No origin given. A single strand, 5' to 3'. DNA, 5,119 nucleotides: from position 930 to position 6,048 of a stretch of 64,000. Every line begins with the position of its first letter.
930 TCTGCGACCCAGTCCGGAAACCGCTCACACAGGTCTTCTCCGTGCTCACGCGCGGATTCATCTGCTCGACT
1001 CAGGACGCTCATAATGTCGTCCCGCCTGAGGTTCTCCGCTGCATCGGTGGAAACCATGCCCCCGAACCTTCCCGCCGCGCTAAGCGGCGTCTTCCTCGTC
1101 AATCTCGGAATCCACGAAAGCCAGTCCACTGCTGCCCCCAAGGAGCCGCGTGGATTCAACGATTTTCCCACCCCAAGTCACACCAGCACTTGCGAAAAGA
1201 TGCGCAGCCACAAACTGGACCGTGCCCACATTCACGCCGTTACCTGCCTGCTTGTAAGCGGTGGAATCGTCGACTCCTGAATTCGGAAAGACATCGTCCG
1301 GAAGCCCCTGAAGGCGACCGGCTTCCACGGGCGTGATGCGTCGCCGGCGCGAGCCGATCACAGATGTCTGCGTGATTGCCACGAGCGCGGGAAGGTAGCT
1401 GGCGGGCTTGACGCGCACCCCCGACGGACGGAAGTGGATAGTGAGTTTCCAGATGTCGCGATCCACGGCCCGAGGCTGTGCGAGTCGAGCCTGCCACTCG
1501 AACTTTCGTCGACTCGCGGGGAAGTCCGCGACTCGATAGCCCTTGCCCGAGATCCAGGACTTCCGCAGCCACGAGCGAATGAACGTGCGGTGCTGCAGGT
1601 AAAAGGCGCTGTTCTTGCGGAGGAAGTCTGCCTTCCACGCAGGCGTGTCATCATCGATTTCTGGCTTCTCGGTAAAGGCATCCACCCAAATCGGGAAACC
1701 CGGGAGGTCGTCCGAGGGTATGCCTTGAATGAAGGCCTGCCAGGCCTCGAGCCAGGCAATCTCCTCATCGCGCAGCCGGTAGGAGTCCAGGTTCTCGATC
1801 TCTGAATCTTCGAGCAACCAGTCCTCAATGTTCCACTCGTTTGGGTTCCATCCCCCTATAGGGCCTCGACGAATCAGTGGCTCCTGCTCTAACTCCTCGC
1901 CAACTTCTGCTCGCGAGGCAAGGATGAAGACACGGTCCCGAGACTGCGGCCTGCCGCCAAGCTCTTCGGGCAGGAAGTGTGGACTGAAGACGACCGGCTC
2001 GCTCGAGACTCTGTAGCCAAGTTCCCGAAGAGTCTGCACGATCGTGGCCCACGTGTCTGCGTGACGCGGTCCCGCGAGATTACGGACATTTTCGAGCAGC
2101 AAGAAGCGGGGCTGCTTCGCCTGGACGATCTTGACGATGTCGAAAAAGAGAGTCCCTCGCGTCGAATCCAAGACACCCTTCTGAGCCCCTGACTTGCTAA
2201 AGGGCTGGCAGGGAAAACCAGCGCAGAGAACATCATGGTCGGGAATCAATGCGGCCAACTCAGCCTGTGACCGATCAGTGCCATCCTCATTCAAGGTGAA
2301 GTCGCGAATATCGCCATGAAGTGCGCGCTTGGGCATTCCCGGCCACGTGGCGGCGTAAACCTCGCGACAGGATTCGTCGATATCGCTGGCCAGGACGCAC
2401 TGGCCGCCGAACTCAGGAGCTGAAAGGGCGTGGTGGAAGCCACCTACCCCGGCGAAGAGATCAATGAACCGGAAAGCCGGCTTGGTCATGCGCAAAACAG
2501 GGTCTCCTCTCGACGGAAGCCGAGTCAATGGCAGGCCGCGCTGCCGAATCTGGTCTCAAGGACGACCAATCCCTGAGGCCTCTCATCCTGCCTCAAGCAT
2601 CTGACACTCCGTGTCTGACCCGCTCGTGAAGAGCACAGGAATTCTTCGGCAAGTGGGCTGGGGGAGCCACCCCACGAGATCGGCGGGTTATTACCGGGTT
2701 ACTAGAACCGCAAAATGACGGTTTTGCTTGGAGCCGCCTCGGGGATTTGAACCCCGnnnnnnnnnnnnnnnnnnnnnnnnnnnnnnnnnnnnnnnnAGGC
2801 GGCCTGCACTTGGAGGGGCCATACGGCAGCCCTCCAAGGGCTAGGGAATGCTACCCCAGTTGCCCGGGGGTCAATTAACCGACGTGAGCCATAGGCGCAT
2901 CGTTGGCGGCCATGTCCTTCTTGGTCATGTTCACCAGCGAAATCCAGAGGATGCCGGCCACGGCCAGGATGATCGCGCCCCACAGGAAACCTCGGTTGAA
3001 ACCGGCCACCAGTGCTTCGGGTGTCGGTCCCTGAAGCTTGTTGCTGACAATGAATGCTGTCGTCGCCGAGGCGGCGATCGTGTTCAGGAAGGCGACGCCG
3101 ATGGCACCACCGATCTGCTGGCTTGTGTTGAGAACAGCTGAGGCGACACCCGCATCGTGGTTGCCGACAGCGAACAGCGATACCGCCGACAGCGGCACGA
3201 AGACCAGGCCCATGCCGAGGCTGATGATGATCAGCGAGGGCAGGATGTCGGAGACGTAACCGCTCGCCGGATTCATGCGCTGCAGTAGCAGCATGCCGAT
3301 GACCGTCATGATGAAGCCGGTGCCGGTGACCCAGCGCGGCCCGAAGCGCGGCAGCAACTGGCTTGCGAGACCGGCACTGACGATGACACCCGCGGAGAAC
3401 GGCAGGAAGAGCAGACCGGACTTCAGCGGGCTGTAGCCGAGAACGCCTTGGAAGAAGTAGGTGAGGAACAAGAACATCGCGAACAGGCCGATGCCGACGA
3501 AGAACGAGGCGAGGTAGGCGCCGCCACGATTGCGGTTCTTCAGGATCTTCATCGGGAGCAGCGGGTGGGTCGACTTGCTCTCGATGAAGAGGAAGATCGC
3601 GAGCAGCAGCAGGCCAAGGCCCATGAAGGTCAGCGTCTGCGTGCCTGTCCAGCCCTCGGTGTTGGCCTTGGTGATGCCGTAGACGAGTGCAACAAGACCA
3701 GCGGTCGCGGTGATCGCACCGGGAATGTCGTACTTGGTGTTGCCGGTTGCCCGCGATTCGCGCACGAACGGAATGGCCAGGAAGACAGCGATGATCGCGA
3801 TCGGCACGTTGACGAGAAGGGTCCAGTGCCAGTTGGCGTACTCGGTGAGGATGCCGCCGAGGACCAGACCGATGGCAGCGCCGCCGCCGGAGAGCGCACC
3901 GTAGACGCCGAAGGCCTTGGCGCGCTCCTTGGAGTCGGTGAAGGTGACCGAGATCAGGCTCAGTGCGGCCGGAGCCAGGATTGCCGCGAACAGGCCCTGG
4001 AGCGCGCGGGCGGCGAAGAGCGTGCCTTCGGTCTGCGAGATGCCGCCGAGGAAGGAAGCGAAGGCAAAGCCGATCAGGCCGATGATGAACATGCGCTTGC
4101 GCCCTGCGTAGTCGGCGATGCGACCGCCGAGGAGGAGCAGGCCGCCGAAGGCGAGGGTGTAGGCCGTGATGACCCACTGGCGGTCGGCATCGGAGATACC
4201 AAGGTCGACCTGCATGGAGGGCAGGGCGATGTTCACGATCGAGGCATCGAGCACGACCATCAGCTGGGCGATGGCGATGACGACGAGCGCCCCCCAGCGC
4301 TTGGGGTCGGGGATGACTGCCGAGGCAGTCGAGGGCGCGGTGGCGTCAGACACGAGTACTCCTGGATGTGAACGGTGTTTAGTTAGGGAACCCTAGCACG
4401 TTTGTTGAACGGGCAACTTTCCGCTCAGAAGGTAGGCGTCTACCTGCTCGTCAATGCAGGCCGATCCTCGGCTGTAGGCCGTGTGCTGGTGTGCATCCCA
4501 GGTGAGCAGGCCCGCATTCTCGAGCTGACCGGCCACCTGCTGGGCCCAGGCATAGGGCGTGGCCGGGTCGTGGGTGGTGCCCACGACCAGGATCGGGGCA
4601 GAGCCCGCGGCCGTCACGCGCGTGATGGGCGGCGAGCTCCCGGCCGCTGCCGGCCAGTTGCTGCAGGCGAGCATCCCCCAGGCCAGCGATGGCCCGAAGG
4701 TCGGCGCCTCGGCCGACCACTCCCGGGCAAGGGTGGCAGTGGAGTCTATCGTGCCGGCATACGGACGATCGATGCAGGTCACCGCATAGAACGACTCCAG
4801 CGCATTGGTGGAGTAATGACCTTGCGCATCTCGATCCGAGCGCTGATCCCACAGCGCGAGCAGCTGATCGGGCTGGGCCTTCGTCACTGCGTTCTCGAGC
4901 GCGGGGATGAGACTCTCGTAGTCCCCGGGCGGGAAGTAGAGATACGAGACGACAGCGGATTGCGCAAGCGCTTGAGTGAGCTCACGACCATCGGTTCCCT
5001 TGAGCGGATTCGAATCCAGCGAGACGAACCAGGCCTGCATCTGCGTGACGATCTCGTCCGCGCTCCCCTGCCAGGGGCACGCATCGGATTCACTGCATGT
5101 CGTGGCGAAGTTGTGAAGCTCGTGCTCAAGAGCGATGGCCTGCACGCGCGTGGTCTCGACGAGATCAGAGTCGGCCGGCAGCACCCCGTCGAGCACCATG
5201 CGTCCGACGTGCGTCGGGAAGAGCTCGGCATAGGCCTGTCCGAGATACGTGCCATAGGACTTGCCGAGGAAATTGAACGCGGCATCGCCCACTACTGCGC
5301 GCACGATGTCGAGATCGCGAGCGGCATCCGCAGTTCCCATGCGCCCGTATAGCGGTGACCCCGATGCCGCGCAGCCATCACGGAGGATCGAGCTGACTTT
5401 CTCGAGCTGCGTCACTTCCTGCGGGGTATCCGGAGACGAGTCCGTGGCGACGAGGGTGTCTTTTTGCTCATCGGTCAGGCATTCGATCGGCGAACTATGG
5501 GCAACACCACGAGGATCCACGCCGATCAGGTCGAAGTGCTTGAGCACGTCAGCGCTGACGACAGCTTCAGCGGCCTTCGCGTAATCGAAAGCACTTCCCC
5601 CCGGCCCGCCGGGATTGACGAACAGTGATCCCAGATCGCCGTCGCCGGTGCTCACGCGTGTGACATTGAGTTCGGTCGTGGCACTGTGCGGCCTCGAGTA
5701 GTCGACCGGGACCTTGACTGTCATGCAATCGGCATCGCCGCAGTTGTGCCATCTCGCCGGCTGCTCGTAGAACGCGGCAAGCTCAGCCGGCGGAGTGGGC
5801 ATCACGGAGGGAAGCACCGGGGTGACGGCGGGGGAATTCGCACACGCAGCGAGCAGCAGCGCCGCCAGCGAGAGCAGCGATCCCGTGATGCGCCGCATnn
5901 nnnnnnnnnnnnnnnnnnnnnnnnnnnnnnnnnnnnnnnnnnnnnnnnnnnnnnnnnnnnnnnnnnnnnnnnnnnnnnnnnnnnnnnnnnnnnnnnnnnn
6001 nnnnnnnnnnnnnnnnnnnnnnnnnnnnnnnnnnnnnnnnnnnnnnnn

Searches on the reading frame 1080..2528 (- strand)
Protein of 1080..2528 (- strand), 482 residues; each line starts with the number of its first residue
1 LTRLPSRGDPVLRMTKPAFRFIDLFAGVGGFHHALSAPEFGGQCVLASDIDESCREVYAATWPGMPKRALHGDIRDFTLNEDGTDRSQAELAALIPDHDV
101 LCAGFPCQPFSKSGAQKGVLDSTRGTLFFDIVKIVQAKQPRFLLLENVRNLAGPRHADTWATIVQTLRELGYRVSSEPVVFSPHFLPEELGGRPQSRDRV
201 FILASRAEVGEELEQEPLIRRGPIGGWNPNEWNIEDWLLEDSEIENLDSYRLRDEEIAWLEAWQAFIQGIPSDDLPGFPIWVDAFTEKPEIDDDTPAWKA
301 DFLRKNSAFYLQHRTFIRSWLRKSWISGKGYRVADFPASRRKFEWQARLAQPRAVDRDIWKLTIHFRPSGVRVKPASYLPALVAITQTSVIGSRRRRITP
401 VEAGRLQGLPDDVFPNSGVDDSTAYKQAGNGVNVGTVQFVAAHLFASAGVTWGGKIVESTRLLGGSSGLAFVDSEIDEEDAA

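Call 33: search_protein_families(library=pfam, proteins=[window:1080-2528:-], max_evalue=0.0001)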
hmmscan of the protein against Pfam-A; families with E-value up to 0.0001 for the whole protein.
window:1080-2528:- (482 aa): 1 family
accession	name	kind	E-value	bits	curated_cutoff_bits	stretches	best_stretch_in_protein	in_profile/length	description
PF00145.23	DNA_methylase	-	1.3e-60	206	22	1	19-444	1-322/324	C-5 cytosine-specific DNA methylase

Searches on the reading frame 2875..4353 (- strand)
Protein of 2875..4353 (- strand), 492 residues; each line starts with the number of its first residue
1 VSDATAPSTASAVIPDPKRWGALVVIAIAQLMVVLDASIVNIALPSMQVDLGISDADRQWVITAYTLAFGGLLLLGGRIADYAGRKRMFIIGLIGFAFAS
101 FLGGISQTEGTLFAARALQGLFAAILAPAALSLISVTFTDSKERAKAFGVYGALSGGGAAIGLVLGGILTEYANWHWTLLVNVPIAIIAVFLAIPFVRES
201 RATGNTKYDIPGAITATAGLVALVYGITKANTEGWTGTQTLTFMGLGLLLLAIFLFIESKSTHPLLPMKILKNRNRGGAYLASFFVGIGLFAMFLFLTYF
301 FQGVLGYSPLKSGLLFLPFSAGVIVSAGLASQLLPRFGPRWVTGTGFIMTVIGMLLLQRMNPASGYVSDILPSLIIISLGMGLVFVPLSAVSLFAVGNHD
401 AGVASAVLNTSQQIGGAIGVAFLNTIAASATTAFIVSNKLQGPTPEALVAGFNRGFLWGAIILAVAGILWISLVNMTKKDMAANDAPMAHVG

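Call 33: search_protein_families(library=pfam, proteins=[window:2875-4353:-], max_evalue=0.0001)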
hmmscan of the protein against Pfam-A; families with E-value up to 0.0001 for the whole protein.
window:2875-4353:- (492 aa): 1 family
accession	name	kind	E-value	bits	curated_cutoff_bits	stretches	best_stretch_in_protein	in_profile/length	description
PF07690.21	MFS_1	-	8.1e-54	183.3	33.4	1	26-419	1-346/347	Major Facilitator Superfamily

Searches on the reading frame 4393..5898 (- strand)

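Call 12: search_protein_families(library=pfam, proteins=[window:4393-5898:-], max_evalue=0.001)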
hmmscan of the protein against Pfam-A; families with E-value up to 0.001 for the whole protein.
window:4393-5898:- (501 aa): 2 families
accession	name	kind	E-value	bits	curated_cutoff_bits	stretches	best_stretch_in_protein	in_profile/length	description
PF08386.16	Abhydrolase_4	-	2.6e-28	98.6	21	1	399-499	2-100/103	TAP-like protein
PF00561.26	Abhydrolase_1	-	3.6e-17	63.3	25.8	1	92-455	3-221/245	alpha/beta hydrolase fold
